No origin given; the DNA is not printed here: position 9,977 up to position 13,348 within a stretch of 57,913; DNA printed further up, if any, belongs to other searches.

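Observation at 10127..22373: Atypical 12-kb carbohydrate ABC locus: one giant SBP, four permeases, an NHL-TPR-Yip1 membrane protein and a ~1030-aa secreted unknown, with no ATPase or regulator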

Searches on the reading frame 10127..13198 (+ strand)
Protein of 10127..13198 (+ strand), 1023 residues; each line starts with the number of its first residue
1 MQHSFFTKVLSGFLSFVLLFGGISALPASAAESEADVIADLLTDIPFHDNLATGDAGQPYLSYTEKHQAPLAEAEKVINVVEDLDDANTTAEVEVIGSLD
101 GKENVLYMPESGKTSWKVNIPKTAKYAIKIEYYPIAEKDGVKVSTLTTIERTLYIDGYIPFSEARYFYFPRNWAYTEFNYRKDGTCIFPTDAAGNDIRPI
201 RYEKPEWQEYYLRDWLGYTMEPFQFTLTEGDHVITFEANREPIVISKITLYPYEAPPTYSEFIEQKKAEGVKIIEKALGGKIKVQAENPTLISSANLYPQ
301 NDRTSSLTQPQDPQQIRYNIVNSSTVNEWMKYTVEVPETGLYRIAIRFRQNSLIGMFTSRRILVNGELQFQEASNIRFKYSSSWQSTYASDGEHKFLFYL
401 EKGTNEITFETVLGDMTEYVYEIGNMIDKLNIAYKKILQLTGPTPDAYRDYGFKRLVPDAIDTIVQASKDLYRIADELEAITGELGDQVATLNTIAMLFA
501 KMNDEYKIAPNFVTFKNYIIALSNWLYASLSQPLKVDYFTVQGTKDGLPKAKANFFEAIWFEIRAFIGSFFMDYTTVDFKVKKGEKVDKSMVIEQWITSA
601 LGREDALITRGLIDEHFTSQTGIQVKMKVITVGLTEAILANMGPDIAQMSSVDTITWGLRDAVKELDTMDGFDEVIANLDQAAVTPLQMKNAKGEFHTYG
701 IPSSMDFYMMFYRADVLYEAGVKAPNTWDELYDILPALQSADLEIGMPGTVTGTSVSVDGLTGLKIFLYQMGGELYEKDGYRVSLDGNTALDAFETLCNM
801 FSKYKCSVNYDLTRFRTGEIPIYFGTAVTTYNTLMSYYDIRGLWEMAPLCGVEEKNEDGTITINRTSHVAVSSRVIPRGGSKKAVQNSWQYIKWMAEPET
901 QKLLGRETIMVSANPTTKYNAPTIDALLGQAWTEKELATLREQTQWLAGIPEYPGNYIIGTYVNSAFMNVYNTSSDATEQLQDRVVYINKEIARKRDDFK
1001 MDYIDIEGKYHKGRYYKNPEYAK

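Call 3: search_protein_families(library=pfam, proteins=[window:10127-13198:+], max_evalue=0.01)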
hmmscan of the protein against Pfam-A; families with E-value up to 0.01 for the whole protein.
window:10127-13198:+ (1023 aa): 2 families
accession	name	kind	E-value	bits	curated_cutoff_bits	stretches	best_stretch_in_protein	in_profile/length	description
PF13416.11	SBP_bac_8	-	1.6e-15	58.1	27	1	615-910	4-258/279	Bacterial extracellular solute-binding protein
PF25275.1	Golvesin_C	-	0.00038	21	31.6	0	315-351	28-64/132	Golvesin C-terminal domain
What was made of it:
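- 10127..13198 (+): g1, a 1023-aa extracellular solute-binding protein. Domains in order: N-terminal hydrophobic segment, flexible linker, two beta-sandwich (CBM-like) domains, a four-helix bundle, and a CUT1 oligosaccharide-type binding domain (aa ~534-1000). Pfam SBP_bac_8 (call 3).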

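Call 9: search_protein_families(library=ncbifam, proteins=[window:10127-13198:+], max_evalue=0.01)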
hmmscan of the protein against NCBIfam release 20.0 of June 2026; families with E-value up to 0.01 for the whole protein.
window:10127-13198:+ (1023 aa): 0 families

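Call 11: search_solved_structures(query=window:10127-13198:+, max_evalue=1)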
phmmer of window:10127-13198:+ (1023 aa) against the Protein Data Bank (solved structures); distinct sequences matched with E-value up to 1: 18.
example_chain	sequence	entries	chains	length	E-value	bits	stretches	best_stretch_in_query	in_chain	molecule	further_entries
5ysb_A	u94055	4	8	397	1.4e-12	49.6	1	613-858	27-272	Lin1841 protein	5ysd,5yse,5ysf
5ci5_A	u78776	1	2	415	1.7e-06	29.5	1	634-809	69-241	Extracellular solute-binding protein family 1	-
9xf5_A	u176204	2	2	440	3.6e-06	28.4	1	629-752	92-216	ABC transporter substrate-binding protein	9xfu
1eu8_A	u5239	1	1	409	1.2e-05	26.7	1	697-831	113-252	TREHALOSE/MALTOSE BINDING PROTEIN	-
6dtq_A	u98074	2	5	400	0.00044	21.5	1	700-808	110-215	maltose-binding protein MalE3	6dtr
7nbz_A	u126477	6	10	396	0.00073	20.8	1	650-795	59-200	Sulfoquinovosyl binding protein | Sulfoquinovosyl glycerol-binding protein SmoF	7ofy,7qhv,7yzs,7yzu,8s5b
3uor_A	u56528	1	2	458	0.00087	20.5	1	633-739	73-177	ABC transporter sugar binding protein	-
3jzj_A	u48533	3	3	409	0.0012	20.1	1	674-801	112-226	Acarbose/maltose binding protein GacH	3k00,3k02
3k01_A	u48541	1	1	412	0.0015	19.8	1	678-801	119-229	Acarbose/maltose binding protein GacH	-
8art_A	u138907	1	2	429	0.0055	17.9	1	673-739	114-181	Putative secreted maltose-binding protein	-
4ry1_A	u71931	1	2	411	0.017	16.2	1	686-771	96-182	Periplasmic solute binding protein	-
2hq0_A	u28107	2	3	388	0.019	16.1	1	694-738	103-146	Sugar ABC transporter, sugar-binding protein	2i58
2hfb_A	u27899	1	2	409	0.02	16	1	694-738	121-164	Sugar ABC transporter, sugar-binding protein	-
2heu_A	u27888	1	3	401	0.02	16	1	694-738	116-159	Sugar ABC transporter, sugar-binding protein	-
6pql_A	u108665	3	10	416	0.02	16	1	694-738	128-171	ABC transporter sugar-binding protein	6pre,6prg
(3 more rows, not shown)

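Call 34: find_homologous_proteins(query=window:10127-13195:+, max_evalue=0.00001)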
Query window:10127-13195:+ (1023 aa): 259 proteins with E <= 0.00001 among 8000 candidates; the best 120 are listed.
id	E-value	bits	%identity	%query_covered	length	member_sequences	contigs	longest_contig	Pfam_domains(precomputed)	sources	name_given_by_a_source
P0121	0.0e+0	2235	95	100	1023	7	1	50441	PF13416.12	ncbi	-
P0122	0.0e+0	2196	93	100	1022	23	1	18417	PF13416.12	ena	-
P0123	0.0e+0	2021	88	96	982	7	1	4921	PF13416.12,PF01547.31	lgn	-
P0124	0.0e+0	2002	84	100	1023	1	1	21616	-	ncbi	-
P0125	0.0e+0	1957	84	99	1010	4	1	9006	PF13416.12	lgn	-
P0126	0.0e+0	1845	79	100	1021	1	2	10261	PF13416.12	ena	-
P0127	0.0e+0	1731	74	100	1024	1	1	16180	PF13416.12,PF01547.31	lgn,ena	-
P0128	0.0e+0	1692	73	100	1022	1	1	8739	-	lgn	-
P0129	0.0e+0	1665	72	100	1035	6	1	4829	-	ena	-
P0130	0.0e+0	1658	72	99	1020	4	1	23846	-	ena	-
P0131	0.0e+0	1611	69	100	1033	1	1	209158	PF13416.12,PF01547.31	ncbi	-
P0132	0.0e+0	1588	70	99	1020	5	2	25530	PF13416.12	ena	-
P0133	0.0e+0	1542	67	100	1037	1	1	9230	PF13416.12,PF01547.31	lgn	-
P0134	0.0e+0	1530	67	100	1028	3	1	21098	PF13416.12,PF01547.31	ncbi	-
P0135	0.0e+0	1530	66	100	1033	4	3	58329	PF13416.12,PF01547.31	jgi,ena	-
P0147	0.0e+0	1486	64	100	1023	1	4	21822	PF13416.12,PF01547.31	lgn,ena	-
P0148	0.0e+0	1482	65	100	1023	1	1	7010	PF13416.12,PF01547.31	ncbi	-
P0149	0.0e+0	1482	65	100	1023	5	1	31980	PF13416.12,PF01547.31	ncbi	-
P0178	0.0e+0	1072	51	98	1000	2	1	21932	PF01547.31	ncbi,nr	ncbi:MAG: extracellular solute-binding protein [Eubacteriales bacterium]|nr:extracellular solute-bin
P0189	0.0e+0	1045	50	98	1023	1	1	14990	PF13416.12,PF01547.31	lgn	-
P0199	2.9e-290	984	47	99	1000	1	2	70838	PF13416.12,PF01547.31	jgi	-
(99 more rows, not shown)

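Call 53: predict_structure(alignment_id=A2)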
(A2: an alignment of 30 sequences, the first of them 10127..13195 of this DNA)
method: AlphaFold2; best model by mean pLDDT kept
length: 1023 residues; sequences in the alignment: 30
mean_pLDDT: 83.9   pTM: 0.81
mean pLDDT of the five models: 83.9, 83.2, 82.0, 80.8, 80.4
residues with pLDDT >= 90: 446; 70-90: 470; 50-70: 53; < 50: 54
segments of 3 or more residues with pLDDT < 50: 1-4, 14-55, 1017-1023
pLDDT, mean of each block of 10 residues (from residue 1): 47 43 26 23 33 57 86 93 93 91 93 94 95 91 85 89 85 76 67 76 89 76 92 92 95 93 95 90 90 84 67 77 85 94 94 85 93 91 91 93 95 86 84 84 79 90 94 92 83 93 91 86 83 90 91 81 78 73 70 79 74 85 85 74 84 89 92 92 93 88 93 87 91 88 85 81 94 89 91 93 84 83 93 83 89 87 92 88 90 90 84 80 90 91 94 89 93 90 91 89 80 58 33
secondary structure, 60 per line:
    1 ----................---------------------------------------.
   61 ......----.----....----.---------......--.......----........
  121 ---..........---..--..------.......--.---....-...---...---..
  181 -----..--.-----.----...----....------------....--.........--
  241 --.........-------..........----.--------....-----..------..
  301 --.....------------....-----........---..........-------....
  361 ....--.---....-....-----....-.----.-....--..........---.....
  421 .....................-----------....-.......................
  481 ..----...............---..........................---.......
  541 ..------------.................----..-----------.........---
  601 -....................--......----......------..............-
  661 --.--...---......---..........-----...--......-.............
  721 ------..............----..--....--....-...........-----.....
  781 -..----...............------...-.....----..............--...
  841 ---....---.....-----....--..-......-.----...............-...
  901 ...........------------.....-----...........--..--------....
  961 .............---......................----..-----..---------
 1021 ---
elements in order (helices of 4 or more, strands of 3 or more residues): H5-20 H60-66 E76-79 E94-99 E102-108 E113-120 E124-133 E149-155 H162-165 E167-169 E173-175 E201-203 E208-211 E224-227 E230-238 E243-251 H259-268 E282-285 H303-307 E320-323 E329-336 E340-349 E357-364 H371-374 E376-379 E385-388 E397-400 E403-412 H416-441 H453-456 H458-482 H487-501 H505-530 E534-542 H555-571 E592-597 H602-621 E624-629 H634-639 E646-650 H651-659 H672-677 H681-687 E688-690 E696-698 E701-706 E708-713 H714-720 H728-740 E749-752 E755-758 H760-770 H788-802 E809-811 H813-817 E822-826 H827-835 E844-847 E851-855 E861-864 E870-875 H882-896 H898-911 H924-928 H934-944 H957-973 H977-998
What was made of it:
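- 10127..13198 (+): AlphaFold model with pLDDT 83.9 (call 53).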

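Call 55: fold_search(model_id=the predicted structure, library=pdb)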
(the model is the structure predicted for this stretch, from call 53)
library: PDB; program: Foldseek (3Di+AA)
matches with E <= 10: 1429; with E <= 0.001: 951
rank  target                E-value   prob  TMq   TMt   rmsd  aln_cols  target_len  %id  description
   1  5ci5_B                1.6e-17  1.00  0.30  0.69   5.4       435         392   16  Crystal Structure of an ABC transporter Solute Binding Protein from Thermotoga Lettingae TMO (Tlet_1705, TARGET EFI-51 (released 2015-07-22)
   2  5yse_A                3.3e-17  1.00  0.30  0.72   4.9       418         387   21  Crystal structure of beta-1,2-glucooligosaccharide binding protein in complex with sophorotetraose (released 2018-05-02)
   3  5ysf_A                4.8e-17  1.00  0.30  0.69   5.4       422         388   20  Crystal structure of beta-1,2-glucooligosaccharide binding protein in complex with sophoropentaose (released 2018-05-02)
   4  5yse_B                6.8e-17  1.00  0.30  0.72   4.8       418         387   20  Crystal structure of beta-1,2-glucooligosaccharide binding protein in complex with sophorotetraose (released 2018-05-02)
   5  9xf5_A                2.1e-16  1.00  0.30  0.74   5.8       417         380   17  Cycloisomaltooligosaccharide binding protein in complex with cycloisomaltooctaose (released 2026-03-25)
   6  3uor_B                2.6e-16  1.00  0.33  0.78   4.2       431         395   17  The structure of the sugar-binding protein MalE from the phytopathogen Xanthomonas citri (released 2011-12-14)
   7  5ysd_B                2.8e-16  1.00  0.29  0.68   5.5       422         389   21  Crystal structure of beta-1,2-glucooligosaccharide binding protein in complex with sophorotriose (released 2018-05-02)
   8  9xfu_A                4.9e-16  1.00  0.30  0.71   6.2       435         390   16  Cycloisomaltooligosaccharide binding protein in complex with isomaltoheptaose (released 2026-03-25)
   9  5ysd_A                5.4e-16  1.00  0.29  0.68   5.5       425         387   21  Crystal structure of beta-1,2-glucooligosaccharide binding protein in complex with sophorotriose (released 2018-05-02)
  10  5ci5_A                8.0e-16  1.00  0.30  0.69   5.4       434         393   18  Crystal Structure of an ABC transporter Solute Binding Protein from Thermotoga Lettingae TMO (Tlet_1705, TARGET EFI-51 (released 2015-07-22)
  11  3uor_A                1.1e-15  1.00  0.33  0.79   4.2       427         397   17  The structure of the sugar-binding protein MalE from the phytopathogen Xanthomonas citri (released 2011-12-14)
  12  5ysb_A                1.4e-15  1.00  0.31  0.76   4.1       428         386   21  Crystal structure of beta-1,2-glucooligosaccharide binding protein in ligand-free form (released 2018-05-02)
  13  8art_B                2.1e-15  1.00  0.30  0.69   5.7       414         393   16  ABC transporter binding protein MalE from Streptomyces scabiei in complex with maltose (released 2023-08-30)
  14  7c14_A                2.3e-15  1.00  0.29  0.66   5.2       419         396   18  Crystal structure of a dinucleotide-binding protein (Q274A) of ABC transporter endogenously bound to uridylyl-3'-5'-ph (released 2021-03-10)
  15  5f7v_A                2.4e-15  1.00  0.29  0.70   5.1       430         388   17  ABC substrate-binding protein Lmo0181 from Listeria monocytogenes in complex with cycloalternan (released 2016-09-07)
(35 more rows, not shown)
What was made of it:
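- On CUT1 ABC importer (TC 3.A.1.1-type): Foldseek TM-score 0.69-0.79 over the targets (call 55).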

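Call 90: search_solved_structures(query=A2, max_evalue=1)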
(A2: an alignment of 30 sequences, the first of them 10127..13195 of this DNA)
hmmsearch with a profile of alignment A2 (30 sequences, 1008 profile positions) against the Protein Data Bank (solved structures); distinct sequences matched with E-value up to 1: 73 (the best 60 are shown).
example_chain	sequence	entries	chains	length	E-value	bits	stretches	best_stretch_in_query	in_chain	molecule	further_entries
5ci5_A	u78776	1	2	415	4.2e-15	57.7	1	592-889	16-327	Extracellular solute-binding protein family 1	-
5ysb_A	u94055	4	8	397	5.9e-14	53.9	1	592-897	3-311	Lin1841 protein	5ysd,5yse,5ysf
9xf5_A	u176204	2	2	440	1.4e-12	49.4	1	590-795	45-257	ABC transporter substrate-binding protein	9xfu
3uor_A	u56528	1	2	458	9.1e-10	40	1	599-893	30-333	ABC transporter sugar binding protein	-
1eu8_A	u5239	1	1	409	9.7e-10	40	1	691-957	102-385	TREHALOSE/MALTOSE BINDING PROTEIN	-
7x0i_A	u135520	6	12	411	1.3e-07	32.9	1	601-795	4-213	CbpB | CpbB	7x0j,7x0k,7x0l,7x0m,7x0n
4r9f_A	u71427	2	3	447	1.5e-07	32.8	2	642-745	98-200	MBP1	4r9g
3jzj_A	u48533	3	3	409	5.9e-07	30.7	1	670-909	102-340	Acarbose/maltose binding protein GacH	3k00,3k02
3k01_A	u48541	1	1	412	6.1e-07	30.7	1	670-909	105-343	Acarbose/maltose binding protein GacH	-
8vqk_A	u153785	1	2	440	8.5e-07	30.2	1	702-797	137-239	Putative ABC transporter periplasmic-binding protein YcjN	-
6pql_A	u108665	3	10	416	1.2e-06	29.7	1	618-746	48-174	ABC transporter sugar-binding protein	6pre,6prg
2hfb_A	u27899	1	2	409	1.3e-06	29.6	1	619-746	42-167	Sugar ABC transporter, sugar-binding protein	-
2hq0_A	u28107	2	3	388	1.7e-06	29.2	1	623-746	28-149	Sugar ABC transporter, sugar-binding protein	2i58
2heu_A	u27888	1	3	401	1.7e-06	29.2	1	622-746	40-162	Sugar ABC transporter, sugar-binding protein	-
6hur_A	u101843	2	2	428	3.5e-05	24.9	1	650-774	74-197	ABC transporter substrate-binding protein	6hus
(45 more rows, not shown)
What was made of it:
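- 10127..13198 (+): Foldseek and PDB profile matches to sophoro-, cycloisomalto-, cello- and malto-oligosaccharide binding proteins (calls 11, 55, 90).
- On CUT1 ABC importer (TC 3.A.1.1-type): PDB sequence and profile hits to sugar SBPs (calls 11, 90).
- Closest known: CUT1-family ABC sugar importers. Same: There is an SBP_bac_1/8-type oligosaccharide-binding domain (calls 3, 11, 55, 90).
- It has an oligosaccharide-type SBP domain plus two beta-sandwich domains (calls 11, 53, 55, 90).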
